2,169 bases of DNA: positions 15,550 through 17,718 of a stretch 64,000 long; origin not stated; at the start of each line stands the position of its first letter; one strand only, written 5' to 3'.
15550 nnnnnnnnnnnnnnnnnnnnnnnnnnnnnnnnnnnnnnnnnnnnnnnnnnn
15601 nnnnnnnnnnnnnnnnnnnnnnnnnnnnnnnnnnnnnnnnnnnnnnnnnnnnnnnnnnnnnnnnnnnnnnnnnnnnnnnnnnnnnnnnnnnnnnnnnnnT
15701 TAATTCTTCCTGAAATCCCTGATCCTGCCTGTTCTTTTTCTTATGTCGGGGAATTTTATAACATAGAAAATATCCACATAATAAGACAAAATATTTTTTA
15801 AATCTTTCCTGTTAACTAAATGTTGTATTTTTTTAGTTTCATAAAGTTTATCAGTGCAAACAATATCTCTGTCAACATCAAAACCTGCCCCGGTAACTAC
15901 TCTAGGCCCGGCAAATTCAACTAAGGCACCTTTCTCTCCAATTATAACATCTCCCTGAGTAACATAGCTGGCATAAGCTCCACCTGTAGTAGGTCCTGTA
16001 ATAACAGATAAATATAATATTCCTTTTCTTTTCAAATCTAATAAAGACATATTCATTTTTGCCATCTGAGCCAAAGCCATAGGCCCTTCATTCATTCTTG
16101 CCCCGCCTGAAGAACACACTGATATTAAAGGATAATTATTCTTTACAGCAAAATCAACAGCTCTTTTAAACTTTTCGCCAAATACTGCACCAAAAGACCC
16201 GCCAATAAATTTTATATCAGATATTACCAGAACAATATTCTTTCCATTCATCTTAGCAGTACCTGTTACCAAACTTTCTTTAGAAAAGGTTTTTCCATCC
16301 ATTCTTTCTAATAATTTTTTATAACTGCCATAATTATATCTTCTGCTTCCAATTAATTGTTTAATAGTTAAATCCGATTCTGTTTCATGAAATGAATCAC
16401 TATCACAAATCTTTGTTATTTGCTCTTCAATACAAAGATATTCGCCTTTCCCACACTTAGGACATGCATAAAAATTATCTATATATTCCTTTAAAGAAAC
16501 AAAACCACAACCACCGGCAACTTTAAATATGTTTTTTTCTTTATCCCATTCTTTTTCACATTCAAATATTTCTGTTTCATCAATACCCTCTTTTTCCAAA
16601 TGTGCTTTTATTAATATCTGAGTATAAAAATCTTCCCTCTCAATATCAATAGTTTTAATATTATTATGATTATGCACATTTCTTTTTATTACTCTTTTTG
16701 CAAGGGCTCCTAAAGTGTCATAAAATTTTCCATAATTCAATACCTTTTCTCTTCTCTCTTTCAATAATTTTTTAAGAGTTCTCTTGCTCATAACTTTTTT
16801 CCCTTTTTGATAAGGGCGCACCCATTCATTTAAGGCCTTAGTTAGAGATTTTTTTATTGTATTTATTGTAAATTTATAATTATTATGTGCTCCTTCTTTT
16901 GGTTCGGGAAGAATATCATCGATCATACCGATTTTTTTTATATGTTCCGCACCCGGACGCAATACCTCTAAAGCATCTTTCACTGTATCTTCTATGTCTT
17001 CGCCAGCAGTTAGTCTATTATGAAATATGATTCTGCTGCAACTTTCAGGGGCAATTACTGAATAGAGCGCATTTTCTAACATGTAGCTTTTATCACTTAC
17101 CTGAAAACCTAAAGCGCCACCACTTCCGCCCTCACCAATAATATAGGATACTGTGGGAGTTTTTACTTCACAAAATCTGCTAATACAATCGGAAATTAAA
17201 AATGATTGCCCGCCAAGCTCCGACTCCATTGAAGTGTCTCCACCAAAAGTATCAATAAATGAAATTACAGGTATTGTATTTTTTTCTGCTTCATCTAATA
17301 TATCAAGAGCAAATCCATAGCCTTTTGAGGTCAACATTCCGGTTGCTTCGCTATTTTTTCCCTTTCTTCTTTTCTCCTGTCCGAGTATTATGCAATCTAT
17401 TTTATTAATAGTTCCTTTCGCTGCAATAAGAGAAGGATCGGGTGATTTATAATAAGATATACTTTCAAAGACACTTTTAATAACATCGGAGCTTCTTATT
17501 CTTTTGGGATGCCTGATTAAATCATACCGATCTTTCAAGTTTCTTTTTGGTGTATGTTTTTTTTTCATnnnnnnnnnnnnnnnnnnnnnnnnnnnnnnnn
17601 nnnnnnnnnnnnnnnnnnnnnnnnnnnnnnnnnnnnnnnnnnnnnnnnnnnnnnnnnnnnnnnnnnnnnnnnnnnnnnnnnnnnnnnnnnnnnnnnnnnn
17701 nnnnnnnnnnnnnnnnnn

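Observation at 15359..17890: Direct ~85-nt repeats and a PAP2 gene remnant bracket the fused carboxyltransferase gene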

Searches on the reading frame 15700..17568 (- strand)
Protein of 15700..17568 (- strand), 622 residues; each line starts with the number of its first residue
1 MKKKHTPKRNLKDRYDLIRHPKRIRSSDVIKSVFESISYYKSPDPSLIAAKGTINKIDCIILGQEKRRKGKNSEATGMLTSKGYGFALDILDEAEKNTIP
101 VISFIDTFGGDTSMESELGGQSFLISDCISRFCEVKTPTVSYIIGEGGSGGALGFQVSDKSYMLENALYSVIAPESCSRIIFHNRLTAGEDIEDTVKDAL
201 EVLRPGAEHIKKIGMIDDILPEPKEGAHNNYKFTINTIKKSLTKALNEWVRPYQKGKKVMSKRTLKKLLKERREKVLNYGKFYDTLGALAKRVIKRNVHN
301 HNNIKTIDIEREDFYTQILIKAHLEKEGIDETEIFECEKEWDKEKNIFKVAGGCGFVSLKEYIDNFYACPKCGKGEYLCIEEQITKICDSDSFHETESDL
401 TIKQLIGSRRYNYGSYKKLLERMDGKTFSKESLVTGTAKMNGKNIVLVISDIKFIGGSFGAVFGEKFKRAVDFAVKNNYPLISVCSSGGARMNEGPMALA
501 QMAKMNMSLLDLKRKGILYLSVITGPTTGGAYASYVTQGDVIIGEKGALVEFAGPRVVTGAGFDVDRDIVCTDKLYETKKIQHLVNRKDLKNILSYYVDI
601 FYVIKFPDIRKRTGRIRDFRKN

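Call 9: search_protein_families(library=pfam, proteins=[window:15700-17568:-], max_evalue=0.1)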
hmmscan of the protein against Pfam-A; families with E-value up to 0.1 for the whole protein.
window:15700-17568:- (622 aa): 2 families
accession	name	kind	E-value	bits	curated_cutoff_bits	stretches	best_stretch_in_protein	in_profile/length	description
PF03255.19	ACCA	-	7.1e-55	186.8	23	1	12-264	54-303/310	Acetyl co-enzyme A carboxylase carboxyltransferase-like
PF01039.27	Carboxyl_trans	-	6.5e-30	104.6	22.3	2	412-559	36-174/493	Carboxyl transferase domain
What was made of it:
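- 15700..17568 (-): Fused AccA-AccD carboxyltransferase gene (622 aa). It has its own -7-box-like motif at 17628-17621. Pfam ACCA plus Carboxyl_trans (call 9).
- Checked: The 622-aa ORF 15700-17568(-) between the copies has Pfam ACCA (residues 12-264) plus Carboxyl_trans (412-559) (call 9).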

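Call 10: find_encoding_contigs(protein=window:15700-17568:-, flank=10000, max_places=10)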
Protein window:15700-17568:- (622 aa): 13 contigs read that carry it; 4 places shown.
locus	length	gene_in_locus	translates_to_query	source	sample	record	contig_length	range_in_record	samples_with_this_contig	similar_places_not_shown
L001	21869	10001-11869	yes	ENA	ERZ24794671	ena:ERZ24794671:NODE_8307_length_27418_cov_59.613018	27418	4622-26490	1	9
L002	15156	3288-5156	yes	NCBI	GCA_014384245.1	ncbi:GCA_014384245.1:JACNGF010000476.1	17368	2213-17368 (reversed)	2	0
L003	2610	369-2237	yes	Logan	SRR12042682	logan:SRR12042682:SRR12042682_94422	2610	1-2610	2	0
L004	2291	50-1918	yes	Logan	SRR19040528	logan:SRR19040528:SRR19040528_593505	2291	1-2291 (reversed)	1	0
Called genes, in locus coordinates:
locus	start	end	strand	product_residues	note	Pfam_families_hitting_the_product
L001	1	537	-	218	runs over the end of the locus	PF02508:Rnf-Nqr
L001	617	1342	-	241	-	PF04205:FMN_bind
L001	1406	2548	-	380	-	PF03116:NQR2_RnfD_RnfE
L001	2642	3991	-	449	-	PF05896:NQRA_N, PF24836:NQRA_2nd, PF11973:NQRA_SLBB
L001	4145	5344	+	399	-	PF01546:Peptidase_M20, PF07687:M20_dimer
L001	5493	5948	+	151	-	PF00572:Ribosomal_L13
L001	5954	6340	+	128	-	PF00380:Ribosomal_S9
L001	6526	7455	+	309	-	PF00318:Ribosomal_S2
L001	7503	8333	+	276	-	PF25025:EF-Ts_N (weak), PF00889:EF_TS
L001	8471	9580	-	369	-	-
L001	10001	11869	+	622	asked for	PF03255:ACCA, PF01039:Carboxyl_trans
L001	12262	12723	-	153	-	-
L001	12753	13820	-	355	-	PF13231:PMT_2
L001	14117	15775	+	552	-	PF12850:Metallophos_2 (faint), PF13205:Big_5 (weak), PF00149:Metallophos (weak)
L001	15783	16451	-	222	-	-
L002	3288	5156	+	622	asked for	PF03255:ACCA, PF01039:Carboxyl_trans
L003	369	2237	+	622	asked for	PF03255:ACCA, PF01039:Carboxyl_trans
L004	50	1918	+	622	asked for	PF03255:ACCA, PF01039:Carboxyl_trans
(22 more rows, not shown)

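Call 11: find_homologous_proteins(query=window:15700-17568:-, max_evalue=1e-20)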
Query window:15700-17568:- (622 aa): 335 proteins with E <= 1e-20 among 8000 candidates; the best 120 are listed.
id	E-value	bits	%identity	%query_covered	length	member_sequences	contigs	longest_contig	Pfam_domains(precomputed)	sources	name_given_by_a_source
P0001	0.0e+0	1406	100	100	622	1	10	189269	PF01039.28,PF03255.20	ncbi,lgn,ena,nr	ncbi:MAG: hypothetical protein H8D45_10865 [Bacteroidetes bacterium]|nr:hypothetical protein [Bacter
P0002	0.0e+0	1332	95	100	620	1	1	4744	PF01039.28,PF03255.20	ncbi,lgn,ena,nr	ncbi:MAG: hypothetical protein K8R37_07600 [Bacteroidales bacterium]|nr:hypothetical protein [Bacter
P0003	0.0e+0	1329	94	100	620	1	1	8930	PF01039.28,PF03255.20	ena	-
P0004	0.0e+0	1309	93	100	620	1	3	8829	PF01039.28,PF03255.20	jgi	-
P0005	0.0e+0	1180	82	100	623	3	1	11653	PF01039.28,PF03255.20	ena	-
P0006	0.0e+0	1166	82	100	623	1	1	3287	PF01039.28,PF03255.20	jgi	jgi:acetyl-CoA carboxylase beta subunit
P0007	0.0e+0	1163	82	100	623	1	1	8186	PF01039.28,PF03255.20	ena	-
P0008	0.0e+0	1160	82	100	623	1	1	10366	PF01039.28,PF03255.20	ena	-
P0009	0.0e+0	1159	82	100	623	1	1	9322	PF01039.28,PF03255.20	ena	-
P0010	0.0e+0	1159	82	100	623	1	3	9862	PF01039.28,PF03255.20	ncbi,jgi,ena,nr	ncbi:MAG: hypothetical protein IMY69_09660 [Bacteroidetes bacterium]|jgi:acetyl-CoA carboxylase beta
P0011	0.0e+0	1157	81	100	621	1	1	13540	PF01039.28,PF03255.20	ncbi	-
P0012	0.0e+0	1157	82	100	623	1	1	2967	PF01039.28,PF03255.20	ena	-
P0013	0.0e+0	1157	82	100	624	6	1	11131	PF01039.28,PF03255.20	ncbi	-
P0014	0.0e+0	1156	82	100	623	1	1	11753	PF01039.28,PF03255.20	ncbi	-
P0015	0.0e+0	1144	81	100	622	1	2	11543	PF01039.28,PF03255.20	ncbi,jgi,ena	-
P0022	0.0e+0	1077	76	100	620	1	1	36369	PF01039.28,PF03255.20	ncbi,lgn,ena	-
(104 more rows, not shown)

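Call 13: find_encoding_contigs(protein=P0003, flank=5000, max_places=2)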
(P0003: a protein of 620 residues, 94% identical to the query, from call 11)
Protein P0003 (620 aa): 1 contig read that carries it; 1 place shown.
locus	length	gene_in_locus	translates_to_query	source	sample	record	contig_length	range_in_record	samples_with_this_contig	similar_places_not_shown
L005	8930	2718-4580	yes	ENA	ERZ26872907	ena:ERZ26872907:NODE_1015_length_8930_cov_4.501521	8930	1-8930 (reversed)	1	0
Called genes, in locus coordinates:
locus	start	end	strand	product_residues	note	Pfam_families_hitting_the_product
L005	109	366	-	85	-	PF24732:ParE_like (weak)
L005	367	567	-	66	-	-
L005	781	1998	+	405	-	PF13088:BNR_2 (faint), PF18962:Por_Secre_tail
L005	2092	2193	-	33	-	-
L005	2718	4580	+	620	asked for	PF01039:Carboxyl_trans, PF03255:ACCA, PF01039:Carboxyl_trans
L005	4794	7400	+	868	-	PF14938:SNAP (faint), PF24885:TPR_NPHP3 (faint), PF00515:TPR_1 (faint), PF13424:TPR_12 (weak), PF13424:TPR_12, PF00512:HisKA (weak), PF02518:HATPase_c, PF14501:HATPase_c_5 (weak), +4 more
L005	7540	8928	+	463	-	?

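Call 14: find_encoding_contigs(protein=P0011, flank=5000, max_places=2)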
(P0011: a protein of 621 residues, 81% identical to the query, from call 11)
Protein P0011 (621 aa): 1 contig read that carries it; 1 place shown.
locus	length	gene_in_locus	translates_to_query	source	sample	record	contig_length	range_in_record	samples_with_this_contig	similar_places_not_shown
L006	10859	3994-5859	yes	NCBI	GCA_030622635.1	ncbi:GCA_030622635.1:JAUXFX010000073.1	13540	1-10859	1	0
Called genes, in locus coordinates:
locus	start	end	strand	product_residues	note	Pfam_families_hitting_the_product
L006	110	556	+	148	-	PF02502:LacAB_rpiB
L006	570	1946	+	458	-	PF02589:LUD_dom, PF13187:Fer4_9 (faint), PF12838:Fer4_7 (weak), PF13183:Fer4_8, PF13237:Fer4_10 (faint), PF13534:Fer4_17 (weak)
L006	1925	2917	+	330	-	PF01144:CoA_trans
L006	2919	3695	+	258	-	PF01144:CoA_trans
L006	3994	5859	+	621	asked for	PF01039:Carboxyl_trans, PF03255:ACCA, PF01039:Carboxyl_trans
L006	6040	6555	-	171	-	-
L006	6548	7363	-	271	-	PF04085:MreC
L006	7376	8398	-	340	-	PF00022:Actin (faint), PF06723:MreB_Mbl, PF00012:HSP70, PF14450:FtsA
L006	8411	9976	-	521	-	PF02142:MGS, PF01808:AICARFT_IMPCHas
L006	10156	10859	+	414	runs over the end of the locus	PF12704:MacB_PCD, PF02687:FtsX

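Call 15: find_encoding_contigs(protein=P0022, flank=5000, max_places=2)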
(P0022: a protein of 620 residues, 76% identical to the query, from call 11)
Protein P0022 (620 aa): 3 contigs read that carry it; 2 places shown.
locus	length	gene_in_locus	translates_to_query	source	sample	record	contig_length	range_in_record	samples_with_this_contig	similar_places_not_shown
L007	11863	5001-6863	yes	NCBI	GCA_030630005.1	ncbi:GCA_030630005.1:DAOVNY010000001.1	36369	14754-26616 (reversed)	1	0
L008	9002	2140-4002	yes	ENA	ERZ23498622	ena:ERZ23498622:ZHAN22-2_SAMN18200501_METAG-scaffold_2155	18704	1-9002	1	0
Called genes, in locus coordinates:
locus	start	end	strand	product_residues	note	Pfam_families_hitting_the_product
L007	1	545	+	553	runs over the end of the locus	PF02463:SMC_N, PF13476:AAA_23 (faint), PF13304:AAA_21 (faint), PF02463:SMC_N (weak)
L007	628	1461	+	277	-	PF13561:adh_short_C2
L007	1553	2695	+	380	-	PF02771:Acyl-CoA_dh_N, PF02770:Acyl-CoA_dh_M, PF00441:Acyl-CoA_dh_1, PF08028:Acyl-CoA_dh_2, PF22924:ACOX_C_alpha1 (weak)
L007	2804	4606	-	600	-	PF02771:Acyl-CoA_dh_N, PF02770:Acyl-CoA_dh_M, PF00441:Acyl-CoA_dh_1, PF22924:ACOX_C_alpha1, PF08028:Acyl-CoA_dh_2, PF21263:Acyl-CoA-dh_C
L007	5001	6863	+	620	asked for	PF01039:Carboxyl_trans, PF03255:ACCA, PF01039:Carboxyl_trans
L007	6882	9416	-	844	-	PF02861:Clp_N, PF13191:AAA_16, PF00004:AAA, PF17871:AAA_lid_9, PF00004:AAA, PF07724:AAA_2, PF07728:AAA_5, PF10431:ClpB_D2-small, +10 more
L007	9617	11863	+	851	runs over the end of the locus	PF00521:DNA_topoisoIV, PF03989:DNA_gyraseA_C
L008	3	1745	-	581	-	?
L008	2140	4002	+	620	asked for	PF01039:Carboxyl_trans, PF03255:ACCA, PF01039:Carboxyl_trans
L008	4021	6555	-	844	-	PF02861:Clp_N, PF13191:AAA_16, PF00004:AAA, PF17871:AAA_lid_9, PF00004:AAA, PF07724:AAA_2, PF07728:AAA_5, PF10431:ClpB_D2-small, +11 more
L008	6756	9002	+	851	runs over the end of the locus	PF00521:DNA_topoisoIV, PF03989:DNA_gyraseA_C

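Call 17: find_encoding_contigs(protein=P0002, flank=5000, max_places=2)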
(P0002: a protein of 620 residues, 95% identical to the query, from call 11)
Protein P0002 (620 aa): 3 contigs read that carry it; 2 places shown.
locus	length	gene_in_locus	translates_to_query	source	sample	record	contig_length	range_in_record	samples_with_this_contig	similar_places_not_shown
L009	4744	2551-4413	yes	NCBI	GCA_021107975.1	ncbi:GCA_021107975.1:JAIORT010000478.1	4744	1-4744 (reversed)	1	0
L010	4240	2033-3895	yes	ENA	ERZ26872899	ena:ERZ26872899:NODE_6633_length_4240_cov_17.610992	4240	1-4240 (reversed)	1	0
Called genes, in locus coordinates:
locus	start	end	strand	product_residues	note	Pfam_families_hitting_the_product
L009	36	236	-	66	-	-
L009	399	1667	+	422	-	PF13088:BNR_2 (faint), PF18962:Por_Secre_tail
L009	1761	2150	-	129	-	-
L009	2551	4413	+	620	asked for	PF01039:Carboxyl_trans, PF03255:ACCA, PF01039:Carboxyl_trans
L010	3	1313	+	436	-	?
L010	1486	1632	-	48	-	-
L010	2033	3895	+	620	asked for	PF01039:Carboxyl_trans, PF03255:ACCA, PF01039:Carboxyl_trans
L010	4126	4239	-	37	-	?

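Call 18: find_encoding_contigs(protein=P0004, flank=6000, max_places=3)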
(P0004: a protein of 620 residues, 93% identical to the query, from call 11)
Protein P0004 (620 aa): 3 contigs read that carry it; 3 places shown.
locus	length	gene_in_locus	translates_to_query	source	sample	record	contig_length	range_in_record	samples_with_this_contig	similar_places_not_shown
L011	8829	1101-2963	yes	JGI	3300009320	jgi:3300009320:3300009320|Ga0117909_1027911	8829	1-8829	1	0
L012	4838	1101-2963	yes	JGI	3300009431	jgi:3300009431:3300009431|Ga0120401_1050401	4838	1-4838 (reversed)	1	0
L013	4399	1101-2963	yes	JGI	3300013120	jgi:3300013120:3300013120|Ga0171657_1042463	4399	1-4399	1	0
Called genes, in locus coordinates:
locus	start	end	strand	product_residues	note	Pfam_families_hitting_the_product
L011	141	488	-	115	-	PF02452:PemK_toxin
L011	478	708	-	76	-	-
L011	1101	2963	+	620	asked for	PF01039:Carboxyl_trans, PF03255:ACCA, PF01039:Carboxyl_trans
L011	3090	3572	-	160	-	PF12675:DUF3795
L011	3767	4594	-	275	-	-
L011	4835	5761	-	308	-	PF23023:Anti-Pycsar_Apyc1, PF00753:Lactamase_B, PF12706:Lactamase_B_2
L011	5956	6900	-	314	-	-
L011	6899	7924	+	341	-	PF13384:HTH_23, PF13518:HTH_28 (weak), PF13551:HTH_29, PF13592:HTH_33, PF13358:DDE_3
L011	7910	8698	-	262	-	-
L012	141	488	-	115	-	PF02452:PemK_toxin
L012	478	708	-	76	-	-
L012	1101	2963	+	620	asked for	PF01039:Carboxyl_trans, PF03255:ACCA, PF01039:Carboxyl_trans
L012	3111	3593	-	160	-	PF12675:DUF3795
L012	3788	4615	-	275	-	-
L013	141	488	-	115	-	PF02452:PemK_toxin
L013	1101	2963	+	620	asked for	PF01039:Carboxyl_trans, PF03255:ACCA, PF01039:Carboxyl_trans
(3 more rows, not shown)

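Call 35: search_protein_families(library=pfam, proteins=[L009:1761-2150:-], max_evalue=0.1)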
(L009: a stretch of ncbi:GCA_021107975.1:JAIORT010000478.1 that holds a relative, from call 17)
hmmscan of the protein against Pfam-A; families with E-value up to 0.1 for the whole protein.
L009:1761-2150:- (129 aa): 0 families

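Call 76: search_protein_families(library=ncbifam, proteins=[L011:478-708:-, L011:141-488:-], max_evalue=1)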
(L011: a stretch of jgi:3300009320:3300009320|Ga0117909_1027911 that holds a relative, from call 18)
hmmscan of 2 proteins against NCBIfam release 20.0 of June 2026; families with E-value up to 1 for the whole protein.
L011:478-708:- (76 aa): 0 families

L011:141-488:- (115 aa): 2 families
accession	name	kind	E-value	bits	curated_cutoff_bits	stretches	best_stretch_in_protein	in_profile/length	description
NF007386.0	PRK09907.1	equivalog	2e-07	31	120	1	8-112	13-110/111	endoribonuclease MazF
NF007320.0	PRK09812.1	equivalog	7.4e-05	22.8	129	1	8-105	12-108/116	type II toxin-antitoxin system ChpB family toxin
